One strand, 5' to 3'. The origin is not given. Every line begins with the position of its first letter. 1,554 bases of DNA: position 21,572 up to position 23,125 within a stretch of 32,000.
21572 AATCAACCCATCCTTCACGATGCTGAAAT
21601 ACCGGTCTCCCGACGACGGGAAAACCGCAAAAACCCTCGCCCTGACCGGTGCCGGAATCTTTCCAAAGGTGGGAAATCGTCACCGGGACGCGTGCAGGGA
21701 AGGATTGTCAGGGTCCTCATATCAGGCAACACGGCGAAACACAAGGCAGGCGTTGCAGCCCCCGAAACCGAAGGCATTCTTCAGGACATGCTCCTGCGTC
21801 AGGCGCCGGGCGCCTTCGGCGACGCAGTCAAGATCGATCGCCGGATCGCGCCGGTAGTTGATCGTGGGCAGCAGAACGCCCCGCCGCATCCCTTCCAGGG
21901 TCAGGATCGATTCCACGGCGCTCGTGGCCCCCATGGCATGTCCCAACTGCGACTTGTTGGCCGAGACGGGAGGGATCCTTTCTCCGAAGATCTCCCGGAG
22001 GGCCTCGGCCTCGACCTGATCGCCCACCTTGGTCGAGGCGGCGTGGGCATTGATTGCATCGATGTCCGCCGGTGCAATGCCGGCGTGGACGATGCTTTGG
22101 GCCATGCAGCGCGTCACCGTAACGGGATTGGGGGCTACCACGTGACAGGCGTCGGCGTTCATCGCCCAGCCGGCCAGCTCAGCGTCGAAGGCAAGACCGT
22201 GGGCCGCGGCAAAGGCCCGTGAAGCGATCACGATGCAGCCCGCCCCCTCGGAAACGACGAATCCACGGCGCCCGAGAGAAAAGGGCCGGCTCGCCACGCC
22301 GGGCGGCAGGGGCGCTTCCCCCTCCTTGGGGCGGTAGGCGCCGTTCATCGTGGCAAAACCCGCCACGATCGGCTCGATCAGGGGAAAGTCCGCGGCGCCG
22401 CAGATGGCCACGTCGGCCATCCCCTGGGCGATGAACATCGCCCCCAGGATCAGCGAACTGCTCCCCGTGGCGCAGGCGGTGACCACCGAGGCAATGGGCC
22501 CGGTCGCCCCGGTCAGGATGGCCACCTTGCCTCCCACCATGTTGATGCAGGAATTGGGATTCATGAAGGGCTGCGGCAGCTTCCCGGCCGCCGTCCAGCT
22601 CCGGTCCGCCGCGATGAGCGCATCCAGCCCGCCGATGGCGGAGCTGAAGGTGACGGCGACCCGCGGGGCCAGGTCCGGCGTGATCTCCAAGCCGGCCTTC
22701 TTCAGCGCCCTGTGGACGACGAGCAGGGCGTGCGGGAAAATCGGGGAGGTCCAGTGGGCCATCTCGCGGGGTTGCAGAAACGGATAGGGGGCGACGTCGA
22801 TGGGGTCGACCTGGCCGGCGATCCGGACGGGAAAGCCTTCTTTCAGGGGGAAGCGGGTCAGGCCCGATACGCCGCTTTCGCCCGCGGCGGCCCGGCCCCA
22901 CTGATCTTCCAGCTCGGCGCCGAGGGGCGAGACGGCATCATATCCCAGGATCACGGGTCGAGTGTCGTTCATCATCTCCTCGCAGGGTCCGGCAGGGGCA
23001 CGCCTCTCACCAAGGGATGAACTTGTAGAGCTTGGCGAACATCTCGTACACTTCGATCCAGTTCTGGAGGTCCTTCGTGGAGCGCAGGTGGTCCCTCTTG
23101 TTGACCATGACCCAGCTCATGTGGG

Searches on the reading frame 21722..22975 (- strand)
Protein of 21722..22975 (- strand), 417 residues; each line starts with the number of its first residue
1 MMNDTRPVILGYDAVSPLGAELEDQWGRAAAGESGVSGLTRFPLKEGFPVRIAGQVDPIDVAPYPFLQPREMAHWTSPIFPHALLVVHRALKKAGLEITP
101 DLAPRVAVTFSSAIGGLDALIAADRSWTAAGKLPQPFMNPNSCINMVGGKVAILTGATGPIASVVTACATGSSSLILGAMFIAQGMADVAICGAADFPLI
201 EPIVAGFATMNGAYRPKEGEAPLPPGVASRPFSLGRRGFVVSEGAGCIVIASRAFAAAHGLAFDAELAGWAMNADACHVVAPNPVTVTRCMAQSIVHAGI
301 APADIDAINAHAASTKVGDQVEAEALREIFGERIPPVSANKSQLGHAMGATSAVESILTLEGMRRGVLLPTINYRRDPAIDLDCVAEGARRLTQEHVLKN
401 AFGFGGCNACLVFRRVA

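Call 8: search_protein_families(library=pfam, proteins=[window:21722-22975:-], max_evalue=0.001)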
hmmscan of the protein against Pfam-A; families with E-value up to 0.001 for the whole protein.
window:21722-22975:- (417 aa): 2 families
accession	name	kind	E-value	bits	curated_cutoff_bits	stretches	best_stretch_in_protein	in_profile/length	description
PF00109.32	ketoacyl-synt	-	1.1e-26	94.5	20.8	1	8-253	5-249/252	Beta-ketoacyl synthase, N-terminal domain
PF02801.28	Ketoacyl-synt_C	-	4.5e-26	91.6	20.8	1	265-374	2-118/119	Beta-ketoacyl synthase, C-terminal domain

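Call 62: search_protein_families(library=ncbifam, proteins=[window:21722-22975:-], max_evalue=0.00001)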
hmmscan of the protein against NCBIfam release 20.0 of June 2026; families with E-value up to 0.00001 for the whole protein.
window:21722-22975:- (417 aa): 19 families
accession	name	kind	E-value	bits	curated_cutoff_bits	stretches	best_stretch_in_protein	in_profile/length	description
TIGR03150.1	fabF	equivalog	2.2e-96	323.1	493.75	1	6-414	2-407/407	beta-ketoacyl-ACP synthase II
NF005589.0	PRK07314.1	subfamily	1.5e-93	313.8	387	1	4-416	3-412/413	beta-ketoacyl-ACP synthase II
NF004970.0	PRK06333.1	subfamily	7.1e-84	282.1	525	1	2-416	1-422/424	beta-ketoacyl-ACP synthase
NF006274.0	PRK08439.1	equivalog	5.9e-74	249.3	621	1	6-416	3-406/406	beta-ketoacyl-ACP synthase II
NF005916.1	PRK07910.1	equivalog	1.3e-62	212.1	560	1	9-415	16-417/418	KasA/KasB family beta-ketoacyl-ACP synthase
NF006434.0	PRK08722.1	equivalog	1.9e-61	208.2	759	1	2-416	1-414/414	beta-ketoacyl-ACP synthase II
NF005076.0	PRK06501.1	equivalog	1.8e-60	205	629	2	145-414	152-421/425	beta-ketoacyl-ACP synthase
NF006587.0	PRK09116.1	equivalog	1.7e-54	185.2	470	1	6-416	3-407/408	beta-ketoacyl-ACP synthase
NF005935.0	PRK07967.1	equivalog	2.9e-49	168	630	1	6-416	3-404/406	beta-ketoacyl-ACP synthase I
NF006618.0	PRK09185.1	subfamily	8.3e-48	163.4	407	1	105-415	97-392/394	beta-ketoacyl-ACP synthase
NF005490.0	PRK07103.1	equivalog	2.4e-44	152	445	1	148-416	149-413/414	polyketide beta-ketoacyl:acyl carrier protein synthase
NF004618.0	PRK05952.1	equivalog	1.4e-42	146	455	1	8-415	5-382/384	beta-ketoacyl-ACP synthase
NF058662.1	cispenta_AmcF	equivalog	4.2e-42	144.5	325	1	150-414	111-368/369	cispentacin biosynthesis acyltransferase subunit AmcF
NF040607.1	mycolic_Pks13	equivalog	4.5e-21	74.1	2100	1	146-416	249-526/1680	polyketide synthase Pks13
NF045894.1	PKS_plus_SDR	equivalog_domain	5.8e-21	73.9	1740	1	144-384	149-385/1515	type I polyketide synthase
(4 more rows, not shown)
